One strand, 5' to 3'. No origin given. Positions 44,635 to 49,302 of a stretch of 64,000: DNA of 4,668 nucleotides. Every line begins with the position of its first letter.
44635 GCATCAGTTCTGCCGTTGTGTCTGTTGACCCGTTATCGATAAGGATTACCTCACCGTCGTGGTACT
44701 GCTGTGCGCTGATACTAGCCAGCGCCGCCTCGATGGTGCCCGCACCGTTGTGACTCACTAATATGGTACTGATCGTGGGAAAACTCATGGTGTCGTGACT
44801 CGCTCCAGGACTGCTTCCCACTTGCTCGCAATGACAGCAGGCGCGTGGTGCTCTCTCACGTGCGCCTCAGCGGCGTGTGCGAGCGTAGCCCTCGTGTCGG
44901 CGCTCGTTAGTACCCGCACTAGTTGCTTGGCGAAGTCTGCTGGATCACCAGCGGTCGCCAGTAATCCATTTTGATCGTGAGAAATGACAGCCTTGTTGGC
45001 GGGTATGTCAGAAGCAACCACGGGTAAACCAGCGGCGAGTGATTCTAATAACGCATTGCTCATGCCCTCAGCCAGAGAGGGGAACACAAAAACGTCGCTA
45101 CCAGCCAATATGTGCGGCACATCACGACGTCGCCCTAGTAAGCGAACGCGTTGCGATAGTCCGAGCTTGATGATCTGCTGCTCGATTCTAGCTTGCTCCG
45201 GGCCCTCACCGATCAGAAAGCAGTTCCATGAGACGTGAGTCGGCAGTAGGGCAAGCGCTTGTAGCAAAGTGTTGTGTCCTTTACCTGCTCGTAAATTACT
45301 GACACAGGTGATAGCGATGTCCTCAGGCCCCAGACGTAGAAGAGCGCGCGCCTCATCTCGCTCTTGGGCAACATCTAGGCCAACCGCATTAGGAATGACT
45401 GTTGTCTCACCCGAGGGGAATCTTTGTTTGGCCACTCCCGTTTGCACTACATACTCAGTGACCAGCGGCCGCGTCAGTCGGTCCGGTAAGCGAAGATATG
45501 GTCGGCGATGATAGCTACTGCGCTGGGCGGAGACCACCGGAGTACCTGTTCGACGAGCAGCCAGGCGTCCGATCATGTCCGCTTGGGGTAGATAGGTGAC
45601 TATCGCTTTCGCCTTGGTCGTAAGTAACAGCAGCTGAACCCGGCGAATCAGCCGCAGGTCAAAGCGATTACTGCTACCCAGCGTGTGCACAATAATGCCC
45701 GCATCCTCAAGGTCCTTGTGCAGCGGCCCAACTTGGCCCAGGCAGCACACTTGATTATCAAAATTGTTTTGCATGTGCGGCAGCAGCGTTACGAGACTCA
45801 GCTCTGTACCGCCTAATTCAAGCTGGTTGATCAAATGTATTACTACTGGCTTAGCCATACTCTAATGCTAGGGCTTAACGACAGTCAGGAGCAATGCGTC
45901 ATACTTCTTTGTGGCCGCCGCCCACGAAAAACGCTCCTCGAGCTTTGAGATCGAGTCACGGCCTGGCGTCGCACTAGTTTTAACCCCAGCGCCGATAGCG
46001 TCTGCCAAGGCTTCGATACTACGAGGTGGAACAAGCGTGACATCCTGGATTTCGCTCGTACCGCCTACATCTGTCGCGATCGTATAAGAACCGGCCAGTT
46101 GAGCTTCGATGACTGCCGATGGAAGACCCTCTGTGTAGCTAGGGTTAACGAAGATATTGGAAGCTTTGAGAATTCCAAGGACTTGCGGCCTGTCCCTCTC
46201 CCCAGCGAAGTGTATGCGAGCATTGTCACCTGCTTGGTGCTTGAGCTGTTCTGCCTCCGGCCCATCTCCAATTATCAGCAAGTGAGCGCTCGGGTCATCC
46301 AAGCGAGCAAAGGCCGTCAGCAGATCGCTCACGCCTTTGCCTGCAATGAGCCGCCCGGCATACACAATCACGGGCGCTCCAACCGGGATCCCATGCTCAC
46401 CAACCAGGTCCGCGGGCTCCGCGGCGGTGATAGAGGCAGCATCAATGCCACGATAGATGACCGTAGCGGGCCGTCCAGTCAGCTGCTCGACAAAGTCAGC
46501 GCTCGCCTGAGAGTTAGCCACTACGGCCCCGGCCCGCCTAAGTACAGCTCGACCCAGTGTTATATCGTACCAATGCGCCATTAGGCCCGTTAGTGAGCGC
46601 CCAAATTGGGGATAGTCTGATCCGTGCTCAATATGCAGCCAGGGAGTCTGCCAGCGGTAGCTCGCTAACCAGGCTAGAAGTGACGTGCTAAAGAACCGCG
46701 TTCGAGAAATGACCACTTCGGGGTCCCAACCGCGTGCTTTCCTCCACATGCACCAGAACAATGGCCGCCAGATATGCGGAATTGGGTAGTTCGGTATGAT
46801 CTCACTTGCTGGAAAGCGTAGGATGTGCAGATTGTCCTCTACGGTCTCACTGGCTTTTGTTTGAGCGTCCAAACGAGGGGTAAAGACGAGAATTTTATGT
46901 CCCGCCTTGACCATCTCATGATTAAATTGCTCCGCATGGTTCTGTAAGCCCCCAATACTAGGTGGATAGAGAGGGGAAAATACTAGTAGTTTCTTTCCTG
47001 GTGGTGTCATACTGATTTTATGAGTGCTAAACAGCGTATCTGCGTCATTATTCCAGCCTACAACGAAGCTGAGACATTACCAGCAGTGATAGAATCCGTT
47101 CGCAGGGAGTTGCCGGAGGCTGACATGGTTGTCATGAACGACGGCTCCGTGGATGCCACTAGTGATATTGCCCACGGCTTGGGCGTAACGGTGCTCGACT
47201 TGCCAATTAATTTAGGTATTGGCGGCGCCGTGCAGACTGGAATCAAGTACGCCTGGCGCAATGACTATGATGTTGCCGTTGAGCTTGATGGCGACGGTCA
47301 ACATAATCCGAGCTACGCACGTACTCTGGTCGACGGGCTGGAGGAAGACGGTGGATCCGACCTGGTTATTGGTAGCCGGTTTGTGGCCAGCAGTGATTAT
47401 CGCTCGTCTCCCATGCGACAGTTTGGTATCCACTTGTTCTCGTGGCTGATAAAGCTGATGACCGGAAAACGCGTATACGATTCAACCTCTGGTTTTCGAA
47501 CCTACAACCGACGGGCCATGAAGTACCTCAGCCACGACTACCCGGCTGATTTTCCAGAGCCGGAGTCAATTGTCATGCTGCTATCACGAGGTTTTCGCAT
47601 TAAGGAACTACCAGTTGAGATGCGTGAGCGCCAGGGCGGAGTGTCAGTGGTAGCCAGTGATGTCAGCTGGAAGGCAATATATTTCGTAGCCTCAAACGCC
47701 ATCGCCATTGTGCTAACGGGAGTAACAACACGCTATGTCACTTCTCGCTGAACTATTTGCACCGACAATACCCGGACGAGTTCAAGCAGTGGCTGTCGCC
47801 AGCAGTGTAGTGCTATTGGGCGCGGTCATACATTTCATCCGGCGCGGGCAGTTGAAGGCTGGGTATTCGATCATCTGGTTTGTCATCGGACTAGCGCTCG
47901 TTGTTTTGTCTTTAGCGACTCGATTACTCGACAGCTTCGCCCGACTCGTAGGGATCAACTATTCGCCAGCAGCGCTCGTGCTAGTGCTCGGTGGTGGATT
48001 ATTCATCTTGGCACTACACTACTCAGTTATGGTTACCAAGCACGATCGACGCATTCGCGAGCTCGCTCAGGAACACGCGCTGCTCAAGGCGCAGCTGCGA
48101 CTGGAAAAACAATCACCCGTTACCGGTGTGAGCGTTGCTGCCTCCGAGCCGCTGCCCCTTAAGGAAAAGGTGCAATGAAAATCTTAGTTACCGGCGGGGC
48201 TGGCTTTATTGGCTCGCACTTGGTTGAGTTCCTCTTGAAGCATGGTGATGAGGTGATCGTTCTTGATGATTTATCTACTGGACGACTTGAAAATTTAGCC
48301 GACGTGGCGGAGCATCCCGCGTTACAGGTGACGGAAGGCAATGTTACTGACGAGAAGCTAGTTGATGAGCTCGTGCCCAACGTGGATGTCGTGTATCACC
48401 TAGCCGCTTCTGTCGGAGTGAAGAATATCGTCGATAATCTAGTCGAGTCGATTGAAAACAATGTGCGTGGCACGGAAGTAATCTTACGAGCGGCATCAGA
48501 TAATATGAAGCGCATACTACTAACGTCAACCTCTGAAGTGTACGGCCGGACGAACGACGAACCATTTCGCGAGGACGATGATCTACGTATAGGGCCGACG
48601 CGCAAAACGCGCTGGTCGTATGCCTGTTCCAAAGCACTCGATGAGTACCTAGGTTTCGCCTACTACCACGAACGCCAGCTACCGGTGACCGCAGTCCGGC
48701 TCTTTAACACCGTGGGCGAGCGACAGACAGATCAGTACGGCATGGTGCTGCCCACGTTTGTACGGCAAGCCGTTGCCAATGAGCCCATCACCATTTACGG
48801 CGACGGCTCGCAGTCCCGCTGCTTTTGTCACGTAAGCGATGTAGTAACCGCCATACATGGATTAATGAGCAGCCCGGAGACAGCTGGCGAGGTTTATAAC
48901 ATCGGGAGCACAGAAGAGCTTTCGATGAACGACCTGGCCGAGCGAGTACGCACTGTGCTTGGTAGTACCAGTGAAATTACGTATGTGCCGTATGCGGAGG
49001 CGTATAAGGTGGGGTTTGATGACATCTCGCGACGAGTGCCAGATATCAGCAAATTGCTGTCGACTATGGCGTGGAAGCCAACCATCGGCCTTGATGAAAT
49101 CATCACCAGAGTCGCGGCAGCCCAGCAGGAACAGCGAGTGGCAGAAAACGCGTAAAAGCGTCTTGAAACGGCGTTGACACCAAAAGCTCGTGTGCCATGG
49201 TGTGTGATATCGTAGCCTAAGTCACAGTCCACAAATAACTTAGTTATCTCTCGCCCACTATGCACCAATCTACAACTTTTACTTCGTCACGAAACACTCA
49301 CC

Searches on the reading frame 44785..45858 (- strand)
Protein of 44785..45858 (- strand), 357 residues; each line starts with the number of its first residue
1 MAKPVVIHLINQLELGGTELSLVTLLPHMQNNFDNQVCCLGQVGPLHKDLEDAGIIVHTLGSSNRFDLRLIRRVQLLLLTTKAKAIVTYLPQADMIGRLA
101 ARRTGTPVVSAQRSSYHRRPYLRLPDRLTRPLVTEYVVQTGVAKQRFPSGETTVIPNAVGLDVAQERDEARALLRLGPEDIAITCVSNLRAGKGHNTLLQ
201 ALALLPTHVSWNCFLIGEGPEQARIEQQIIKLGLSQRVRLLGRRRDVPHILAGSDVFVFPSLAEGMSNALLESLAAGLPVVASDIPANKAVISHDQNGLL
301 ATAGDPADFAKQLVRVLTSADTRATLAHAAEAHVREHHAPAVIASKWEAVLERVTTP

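Call 52: search_protein_families(library=pfam, proteins=[window:44785-45858:-], max_evalue=0.00001)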
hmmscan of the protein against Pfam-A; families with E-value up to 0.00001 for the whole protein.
window:44785-45858:- (357 aa): 4 families
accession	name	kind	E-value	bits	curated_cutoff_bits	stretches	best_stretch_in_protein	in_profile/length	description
PF00534.26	Glycos_transf_1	-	1.9e-34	119.1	26.4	1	168-331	3-170/172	Glycosyl transferases group 1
PF13692.12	Glyco_trans_1_4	-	3.3e-34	118.6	27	1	183-318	4-141/142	Glycosyl transferases group 1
PF13524.12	Glyco_trans_1_2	-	1.8e-07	31.6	25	1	242-347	21-142/144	Glycosyl transferase-like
PF13439.12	Glyco_transf_4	-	9e-07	29.5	28.5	1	16-162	2-169/170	Glycosyltransferase Family 4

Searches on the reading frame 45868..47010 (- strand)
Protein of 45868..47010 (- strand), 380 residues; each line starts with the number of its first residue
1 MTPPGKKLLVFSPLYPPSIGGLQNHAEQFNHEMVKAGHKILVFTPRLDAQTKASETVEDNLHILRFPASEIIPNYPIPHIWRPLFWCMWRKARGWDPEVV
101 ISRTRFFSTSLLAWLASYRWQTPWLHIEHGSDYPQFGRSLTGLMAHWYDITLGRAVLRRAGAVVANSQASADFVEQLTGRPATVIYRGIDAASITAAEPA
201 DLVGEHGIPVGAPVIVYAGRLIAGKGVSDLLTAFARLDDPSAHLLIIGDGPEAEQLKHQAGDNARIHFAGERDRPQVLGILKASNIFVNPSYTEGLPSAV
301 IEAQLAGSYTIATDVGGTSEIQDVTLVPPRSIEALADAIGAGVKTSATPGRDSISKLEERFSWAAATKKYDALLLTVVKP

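Call 52: search_protein_families(library=pfam, proteins=[window:45868-47010:-], max_evalue=0.00001)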
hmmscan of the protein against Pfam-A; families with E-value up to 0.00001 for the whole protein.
window:45868-47010:- (380 aa): 4 families
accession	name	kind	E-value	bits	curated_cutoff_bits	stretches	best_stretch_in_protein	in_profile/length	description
PF13692.12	Glyco_trans_1_4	-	2.2e-26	93.2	27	1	213-340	2-137/142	Glycosyl transferases group 1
PF00534.26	Glycos_transf_1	-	4.2e-26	92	26.4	1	205-339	8-152/172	Glycosyl transferases group 1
PF13439.12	Glyco_transf_4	-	3.5e-21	76.4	28.5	1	19-191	1-168/170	Glycosyltransferase Family 4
PF13579.12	Glyco_trans_4_4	-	9.1e-16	59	29.7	1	20-183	1-151/158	Glycosyl transferase 4-like domain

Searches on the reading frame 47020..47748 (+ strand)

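Call 52: search_protein_families(library=pfam, proteins=[window:47020-47748:+], max_evalue=0.00001)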
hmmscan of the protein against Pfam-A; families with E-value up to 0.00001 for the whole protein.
window:47020-47748:+ (243 aa): 1 family
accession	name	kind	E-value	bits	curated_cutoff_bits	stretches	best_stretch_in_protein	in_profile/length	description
PF00535.33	Glycos_transf_2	-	1.1e-24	87.7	23.3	1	8-167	1-164/168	Glycosyl transferase family 2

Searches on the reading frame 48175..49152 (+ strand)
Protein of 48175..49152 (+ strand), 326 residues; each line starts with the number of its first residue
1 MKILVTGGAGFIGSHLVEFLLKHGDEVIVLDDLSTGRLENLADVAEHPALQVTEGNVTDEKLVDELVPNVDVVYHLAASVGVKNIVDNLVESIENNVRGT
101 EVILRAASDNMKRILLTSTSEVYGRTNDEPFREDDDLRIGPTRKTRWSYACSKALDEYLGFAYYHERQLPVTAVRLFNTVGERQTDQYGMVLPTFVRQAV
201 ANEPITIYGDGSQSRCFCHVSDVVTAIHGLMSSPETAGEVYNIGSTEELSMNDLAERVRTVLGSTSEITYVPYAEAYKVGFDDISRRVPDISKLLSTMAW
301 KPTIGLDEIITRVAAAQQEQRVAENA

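Call 52: search_protein_families(library=pfam, proteins=[window:48175-49152:+], max_evalue=0.00001)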
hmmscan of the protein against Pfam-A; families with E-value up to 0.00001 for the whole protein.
window:48175-49152:+ (326 aa): 8 families
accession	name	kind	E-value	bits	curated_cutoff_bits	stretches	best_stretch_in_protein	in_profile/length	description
PF16363.11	GDP_Man_Dehyd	-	5.1e-57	194.3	27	1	4-312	1-331/332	GDP-mannose 4,6 dehydratase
PF01370.27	Epimerase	-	1.9e-56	191.6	20.9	1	3-244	1-240/240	NAD dependent epimerase/dehydratase family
PF02719.21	Polysacc_synt_2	-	6.4e-19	68.7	20.2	1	3-120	1-129/293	Polysaccharide biosynthesis protein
PF01073.25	3Beta_HSD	-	9.9e-17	61.3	22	1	4-159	1-156/280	3-beta hydroxysteroid dehydrogenase/isomerase family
PF07993.18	NAD_binding_4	-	2.8e-16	59.9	20.1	1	5-187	1-215/258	Male sterility protein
PF04321.23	RmlD_sub_bind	-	8.4e-12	45.2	27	1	1-268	1-238/287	RmlD substrate binding domain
PF05368.20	NmrA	-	5.3e-10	39.8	27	1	2-78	4-78/298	NmrA-like family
PF13460.12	NAD_binding_10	-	9.3e-10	39.1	27.2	1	7-133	1-111/184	NAD(P)H-binding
